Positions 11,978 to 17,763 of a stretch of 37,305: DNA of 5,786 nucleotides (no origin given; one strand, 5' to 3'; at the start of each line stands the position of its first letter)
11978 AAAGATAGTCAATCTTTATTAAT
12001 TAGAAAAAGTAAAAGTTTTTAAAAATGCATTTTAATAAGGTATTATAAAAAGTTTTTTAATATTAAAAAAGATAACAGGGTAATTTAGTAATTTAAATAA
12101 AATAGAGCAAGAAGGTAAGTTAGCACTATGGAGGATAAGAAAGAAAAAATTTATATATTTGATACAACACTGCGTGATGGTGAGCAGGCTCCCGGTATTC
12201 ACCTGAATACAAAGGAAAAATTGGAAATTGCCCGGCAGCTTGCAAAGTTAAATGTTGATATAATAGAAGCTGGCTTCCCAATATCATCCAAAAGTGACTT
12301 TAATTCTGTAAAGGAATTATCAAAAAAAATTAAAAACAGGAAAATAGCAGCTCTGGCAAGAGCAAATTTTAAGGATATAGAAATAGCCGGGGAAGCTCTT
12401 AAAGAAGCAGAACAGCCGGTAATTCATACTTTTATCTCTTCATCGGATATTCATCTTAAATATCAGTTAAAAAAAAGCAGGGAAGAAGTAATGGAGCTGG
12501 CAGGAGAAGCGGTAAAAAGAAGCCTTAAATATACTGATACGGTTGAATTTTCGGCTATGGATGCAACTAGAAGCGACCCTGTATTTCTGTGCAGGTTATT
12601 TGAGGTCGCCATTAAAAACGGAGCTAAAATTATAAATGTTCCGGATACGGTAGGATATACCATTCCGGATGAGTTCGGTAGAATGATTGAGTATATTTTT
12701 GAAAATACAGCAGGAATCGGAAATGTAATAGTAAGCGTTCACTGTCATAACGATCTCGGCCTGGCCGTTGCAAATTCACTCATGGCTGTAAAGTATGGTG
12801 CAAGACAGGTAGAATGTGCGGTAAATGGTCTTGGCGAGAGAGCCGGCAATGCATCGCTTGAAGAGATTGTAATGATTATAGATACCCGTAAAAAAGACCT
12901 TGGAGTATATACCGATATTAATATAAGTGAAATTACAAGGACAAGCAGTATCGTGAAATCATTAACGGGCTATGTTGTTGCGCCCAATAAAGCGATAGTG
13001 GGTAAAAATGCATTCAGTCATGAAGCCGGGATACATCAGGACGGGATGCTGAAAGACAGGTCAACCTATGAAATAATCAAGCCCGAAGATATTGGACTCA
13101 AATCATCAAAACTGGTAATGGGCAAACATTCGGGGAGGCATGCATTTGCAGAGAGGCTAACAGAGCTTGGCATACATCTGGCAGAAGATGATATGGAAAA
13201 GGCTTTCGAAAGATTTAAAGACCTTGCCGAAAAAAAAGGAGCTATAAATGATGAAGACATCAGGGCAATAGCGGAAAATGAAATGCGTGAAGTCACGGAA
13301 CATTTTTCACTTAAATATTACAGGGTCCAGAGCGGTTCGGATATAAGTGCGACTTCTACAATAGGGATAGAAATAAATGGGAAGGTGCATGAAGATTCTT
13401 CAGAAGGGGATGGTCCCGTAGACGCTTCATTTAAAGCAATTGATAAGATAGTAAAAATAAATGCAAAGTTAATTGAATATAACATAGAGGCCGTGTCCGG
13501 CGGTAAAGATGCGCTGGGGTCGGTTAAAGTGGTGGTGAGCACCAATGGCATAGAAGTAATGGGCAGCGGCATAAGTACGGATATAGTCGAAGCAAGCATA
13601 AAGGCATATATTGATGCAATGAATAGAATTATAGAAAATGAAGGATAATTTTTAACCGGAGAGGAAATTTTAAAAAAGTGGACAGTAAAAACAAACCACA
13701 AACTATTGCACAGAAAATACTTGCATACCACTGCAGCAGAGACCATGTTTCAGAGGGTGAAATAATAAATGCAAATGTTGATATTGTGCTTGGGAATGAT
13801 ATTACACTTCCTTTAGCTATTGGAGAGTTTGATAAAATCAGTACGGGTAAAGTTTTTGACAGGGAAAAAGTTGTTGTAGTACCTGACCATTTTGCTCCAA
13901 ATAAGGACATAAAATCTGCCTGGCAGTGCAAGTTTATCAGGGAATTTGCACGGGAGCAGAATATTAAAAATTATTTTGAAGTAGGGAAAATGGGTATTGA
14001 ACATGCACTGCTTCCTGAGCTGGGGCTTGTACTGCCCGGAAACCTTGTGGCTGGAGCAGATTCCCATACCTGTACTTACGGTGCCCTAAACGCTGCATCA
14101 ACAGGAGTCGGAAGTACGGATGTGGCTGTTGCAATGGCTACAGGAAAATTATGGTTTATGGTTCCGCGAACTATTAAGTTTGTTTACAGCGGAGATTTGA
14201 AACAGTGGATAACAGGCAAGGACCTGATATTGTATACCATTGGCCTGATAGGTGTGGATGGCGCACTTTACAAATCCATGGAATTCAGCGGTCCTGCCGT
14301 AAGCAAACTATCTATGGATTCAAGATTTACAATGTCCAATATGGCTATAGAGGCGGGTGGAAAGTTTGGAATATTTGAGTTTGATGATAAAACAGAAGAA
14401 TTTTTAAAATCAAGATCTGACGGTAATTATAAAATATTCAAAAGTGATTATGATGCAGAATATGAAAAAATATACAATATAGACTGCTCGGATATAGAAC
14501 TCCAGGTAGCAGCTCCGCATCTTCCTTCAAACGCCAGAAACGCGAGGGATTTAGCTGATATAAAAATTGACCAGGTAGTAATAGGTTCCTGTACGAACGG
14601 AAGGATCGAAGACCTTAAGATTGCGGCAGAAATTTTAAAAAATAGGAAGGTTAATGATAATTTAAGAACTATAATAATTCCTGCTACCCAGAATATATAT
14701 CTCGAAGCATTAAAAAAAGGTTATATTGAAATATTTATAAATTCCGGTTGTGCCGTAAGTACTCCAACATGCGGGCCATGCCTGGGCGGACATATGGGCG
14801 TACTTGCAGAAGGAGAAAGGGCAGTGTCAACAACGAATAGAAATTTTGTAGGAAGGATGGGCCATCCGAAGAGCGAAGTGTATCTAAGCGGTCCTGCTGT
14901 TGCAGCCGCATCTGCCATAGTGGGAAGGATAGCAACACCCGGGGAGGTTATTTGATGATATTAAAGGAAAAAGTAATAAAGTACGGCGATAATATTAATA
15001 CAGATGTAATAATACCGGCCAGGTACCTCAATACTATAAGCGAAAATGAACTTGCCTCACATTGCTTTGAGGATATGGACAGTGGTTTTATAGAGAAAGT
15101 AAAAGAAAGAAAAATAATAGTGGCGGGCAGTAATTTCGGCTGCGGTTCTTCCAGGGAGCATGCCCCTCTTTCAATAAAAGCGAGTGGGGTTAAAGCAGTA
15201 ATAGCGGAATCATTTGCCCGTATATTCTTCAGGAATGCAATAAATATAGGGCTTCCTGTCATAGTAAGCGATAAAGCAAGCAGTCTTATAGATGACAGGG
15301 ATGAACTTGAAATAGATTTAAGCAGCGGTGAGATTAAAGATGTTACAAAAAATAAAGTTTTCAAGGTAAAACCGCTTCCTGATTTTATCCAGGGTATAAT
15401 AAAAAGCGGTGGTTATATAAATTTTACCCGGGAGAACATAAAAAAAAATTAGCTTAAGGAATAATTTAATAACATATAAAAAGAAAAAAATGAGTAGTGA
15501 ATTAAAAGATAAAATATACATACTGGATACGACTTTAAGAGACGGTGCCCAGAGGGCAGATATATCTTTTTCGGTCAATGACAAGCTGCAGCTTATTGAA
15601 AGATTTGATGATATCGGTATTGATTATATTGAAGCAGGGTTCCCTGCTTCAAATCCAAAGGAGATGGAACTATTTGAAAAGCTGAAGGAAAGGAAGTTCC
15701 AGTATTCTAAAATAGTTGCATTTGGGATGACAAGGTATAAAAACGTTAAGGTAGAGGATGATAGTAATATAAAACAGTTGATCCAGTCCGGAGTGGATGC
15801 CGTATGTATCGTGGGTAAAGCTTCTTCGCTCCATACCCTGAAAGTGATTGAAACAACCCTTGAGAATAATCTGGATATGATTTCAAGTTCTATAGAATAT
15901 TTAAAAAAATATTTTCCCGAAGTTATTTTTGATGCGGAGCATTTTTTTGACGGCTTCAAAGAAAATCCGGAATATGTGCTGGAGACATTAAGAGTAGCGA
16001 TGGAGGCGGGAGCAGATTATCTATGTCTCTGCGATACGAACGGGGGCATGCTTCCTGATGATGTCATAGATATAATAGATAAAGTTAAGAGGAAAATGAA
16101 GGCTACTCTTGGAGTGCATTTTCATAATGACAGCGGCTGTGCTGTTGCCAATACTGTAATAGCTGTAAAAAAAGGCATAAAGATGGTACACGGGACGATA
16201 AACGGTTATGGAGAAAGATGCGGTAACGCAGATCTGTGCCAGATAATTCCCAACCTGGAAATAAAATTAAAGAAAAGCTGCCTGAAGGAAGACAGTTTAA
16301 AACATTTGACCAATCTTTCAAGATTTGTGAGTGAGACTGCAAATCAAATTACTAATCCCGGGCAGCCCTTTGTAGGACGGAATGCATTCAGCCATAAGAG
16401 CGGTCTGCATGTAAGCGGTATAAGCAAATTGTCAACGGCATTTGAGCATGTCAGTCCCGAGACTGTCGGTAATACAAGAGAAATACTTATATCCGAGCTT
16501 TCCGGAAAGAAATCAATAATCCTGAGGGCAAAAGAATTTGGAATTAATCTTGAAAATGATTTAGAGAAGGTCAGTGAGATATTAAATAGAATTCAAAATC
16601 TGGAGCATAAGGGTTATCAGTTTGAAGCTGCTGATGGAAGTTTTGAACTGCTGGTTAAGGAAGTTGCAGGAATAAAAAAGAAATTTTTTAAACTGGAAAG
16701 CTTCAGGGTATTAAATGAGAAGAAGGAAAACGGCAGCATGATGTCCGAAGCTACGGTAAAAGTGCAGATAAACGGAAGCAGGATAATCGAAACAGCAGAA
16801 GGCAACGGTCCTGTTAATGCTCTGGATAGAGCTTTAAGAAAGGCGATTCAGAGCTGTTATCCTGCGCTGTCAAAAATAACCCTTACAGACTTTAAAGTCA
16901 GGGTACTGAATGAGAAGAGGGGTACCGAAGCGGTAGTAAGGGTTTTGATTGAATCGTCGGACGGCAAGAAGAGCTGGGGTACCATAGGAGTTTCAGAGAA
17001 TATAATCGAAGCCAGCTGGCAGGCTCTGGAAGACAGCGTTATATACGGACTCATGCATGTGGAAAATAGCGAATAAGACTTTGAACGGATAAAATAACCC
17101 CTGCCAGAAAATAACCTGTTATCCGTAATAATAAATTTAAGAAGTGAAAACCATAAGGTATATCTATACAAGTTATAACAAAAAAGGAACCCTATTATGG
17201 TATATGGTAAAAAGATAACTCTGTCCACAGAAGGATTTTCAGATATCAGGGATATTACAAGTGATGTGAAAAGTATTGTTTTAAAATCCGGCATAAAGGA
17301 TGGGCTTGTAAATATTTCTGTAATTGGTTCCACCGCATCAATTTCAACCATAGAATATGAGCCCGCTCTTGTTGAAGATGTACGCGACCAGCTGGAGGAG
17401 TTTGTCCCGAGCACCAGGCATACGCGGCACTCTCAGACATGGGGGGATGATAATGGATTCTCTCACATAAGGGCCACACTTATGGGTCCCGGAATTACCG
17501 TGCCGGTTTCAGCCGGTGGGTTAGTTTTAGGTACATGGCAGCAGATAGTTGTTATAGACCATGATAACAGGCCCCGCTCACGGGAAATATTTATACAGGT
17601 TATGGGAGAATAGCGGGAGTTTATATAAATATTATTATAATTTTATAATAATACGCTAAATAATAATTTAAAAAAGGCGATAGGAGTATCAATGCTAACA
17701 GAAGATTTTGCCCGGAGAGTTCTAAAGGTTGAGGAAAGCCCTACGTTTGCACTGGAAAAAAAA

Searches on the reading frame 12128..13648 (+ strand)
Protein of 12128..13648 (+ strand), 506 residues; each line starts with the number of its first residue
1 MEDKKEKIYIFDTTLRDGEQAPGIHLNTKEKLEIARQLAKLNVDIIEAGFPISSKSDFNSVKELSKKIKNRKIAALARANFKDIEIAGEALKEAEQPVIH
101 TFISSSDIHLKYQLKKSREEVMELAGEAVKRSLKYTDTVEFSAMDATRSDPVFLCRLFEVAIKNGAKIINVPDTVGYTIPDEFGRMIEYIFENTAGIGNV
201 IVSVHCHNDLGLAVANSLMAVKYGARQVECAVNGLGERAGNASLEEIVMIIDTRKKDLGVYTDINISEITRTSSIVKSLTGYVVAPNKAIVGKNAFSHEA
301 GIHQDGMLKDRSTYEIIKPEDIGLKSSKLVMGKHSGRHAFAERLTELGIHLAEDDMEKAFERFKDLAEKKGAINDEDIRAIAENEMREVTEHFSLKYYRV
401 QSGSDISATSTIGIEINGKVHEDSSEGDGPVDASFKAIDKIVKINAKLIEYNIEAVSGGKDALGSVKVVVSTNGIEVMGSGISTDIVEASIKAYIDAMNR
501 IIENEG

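Call 42: search_protein_families(library=pfam, proteins=[window:12128-13648:+], max_evalue=0.00001)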
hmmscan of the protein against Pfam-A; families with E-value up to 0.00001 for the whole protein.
window:12128-13648:+ (506 aa): 3 families
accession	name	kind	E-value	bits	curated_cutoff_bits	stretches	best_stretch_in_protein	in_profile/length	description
PF00682.25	HMGL-like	-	3.2e-89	299.2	29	1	7-276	1-260/260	HMGL-like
PF08502.15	LeuA_dimer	-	5.6e-40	136.7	24.9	1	373-501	2-130/131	LeuA allosteric (dimerisation) domain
PF22617.1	HCS_D2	-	3.1e-32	111.2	27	1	290-370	1-81/82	Homocitrate synthase post-HMGL domain-like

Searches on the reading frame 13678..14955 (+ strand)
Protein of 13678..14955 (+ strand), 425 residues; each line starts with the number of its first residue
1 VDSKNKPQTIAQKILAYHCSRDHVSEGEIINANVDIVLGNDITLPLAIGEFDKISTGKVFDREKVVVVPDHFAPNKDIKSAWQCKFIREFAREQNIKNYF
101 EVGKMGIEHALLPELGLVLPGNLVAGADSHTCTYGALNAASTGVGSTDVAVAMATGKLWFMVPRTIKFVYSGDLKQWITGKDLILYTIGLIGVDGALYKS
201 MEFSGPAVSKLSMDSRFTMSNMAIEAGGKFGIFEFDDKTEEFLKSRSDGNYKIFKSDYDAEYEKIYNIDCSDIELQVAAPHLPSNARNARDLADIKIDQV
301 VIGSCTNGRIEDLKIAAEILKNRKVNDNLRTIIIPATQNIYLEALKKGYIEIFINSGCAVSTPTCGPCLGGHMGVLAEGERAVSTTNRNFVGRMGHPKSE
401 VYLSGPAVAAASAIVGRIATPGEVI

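Call 42: search_protein_families(library=pfam, proteins=[window:13678-14955:+], max_evalue=0.00001)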
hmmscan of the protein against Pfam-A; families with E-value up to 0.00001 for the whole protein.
window:13678-14955:+ (425 aa): 1 family
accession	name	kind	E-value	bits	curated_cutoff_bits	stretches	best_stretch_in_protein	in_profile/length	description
PF00330.25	Aconitase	-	2.2e-95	320.8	28.7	2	13-287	2-301/463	Aconitase family (aconitate hydratase)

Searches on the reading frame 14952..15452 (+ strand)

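Call 43: search_protein_families(library=pfam, proteins=[window:14952-15452:+], max_evalue=0.00001)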
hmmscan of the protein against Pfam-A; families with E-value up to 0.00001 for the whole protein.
window:14952-15452:+ (166 aa): 1 family
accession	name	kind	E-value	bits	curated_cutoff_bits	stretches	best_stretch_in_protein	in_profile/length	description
PF00694.25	Aconitase_C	-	9.3e-21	75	22.8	1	49-101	70-123/131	Aconitase C-terminal domain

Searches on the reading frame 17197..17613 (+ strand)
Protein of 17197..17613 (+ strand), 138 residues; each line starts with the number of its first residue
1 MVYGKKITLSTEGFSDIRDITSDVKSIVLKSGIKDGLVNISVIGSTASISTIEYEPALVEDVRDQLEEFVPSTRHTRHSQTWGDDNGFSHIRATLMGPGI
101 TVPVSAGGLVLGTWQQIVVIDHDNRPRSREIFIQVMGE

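Call 43: search_protein_families(library=pfam, proteins=[window:17197-17613:+], max_evalue=0.00001)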
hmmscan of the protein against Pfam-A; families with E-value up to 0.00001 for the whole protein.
window:17197-17613:+ (138 aa): 1 family
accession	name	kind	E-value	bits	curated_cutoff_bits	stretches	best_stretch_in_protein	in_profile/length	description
PF01894.22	UPF0047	-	5.3e-32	110.9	27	1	19-135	1-117/117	Uncharacterised protein family UPF0047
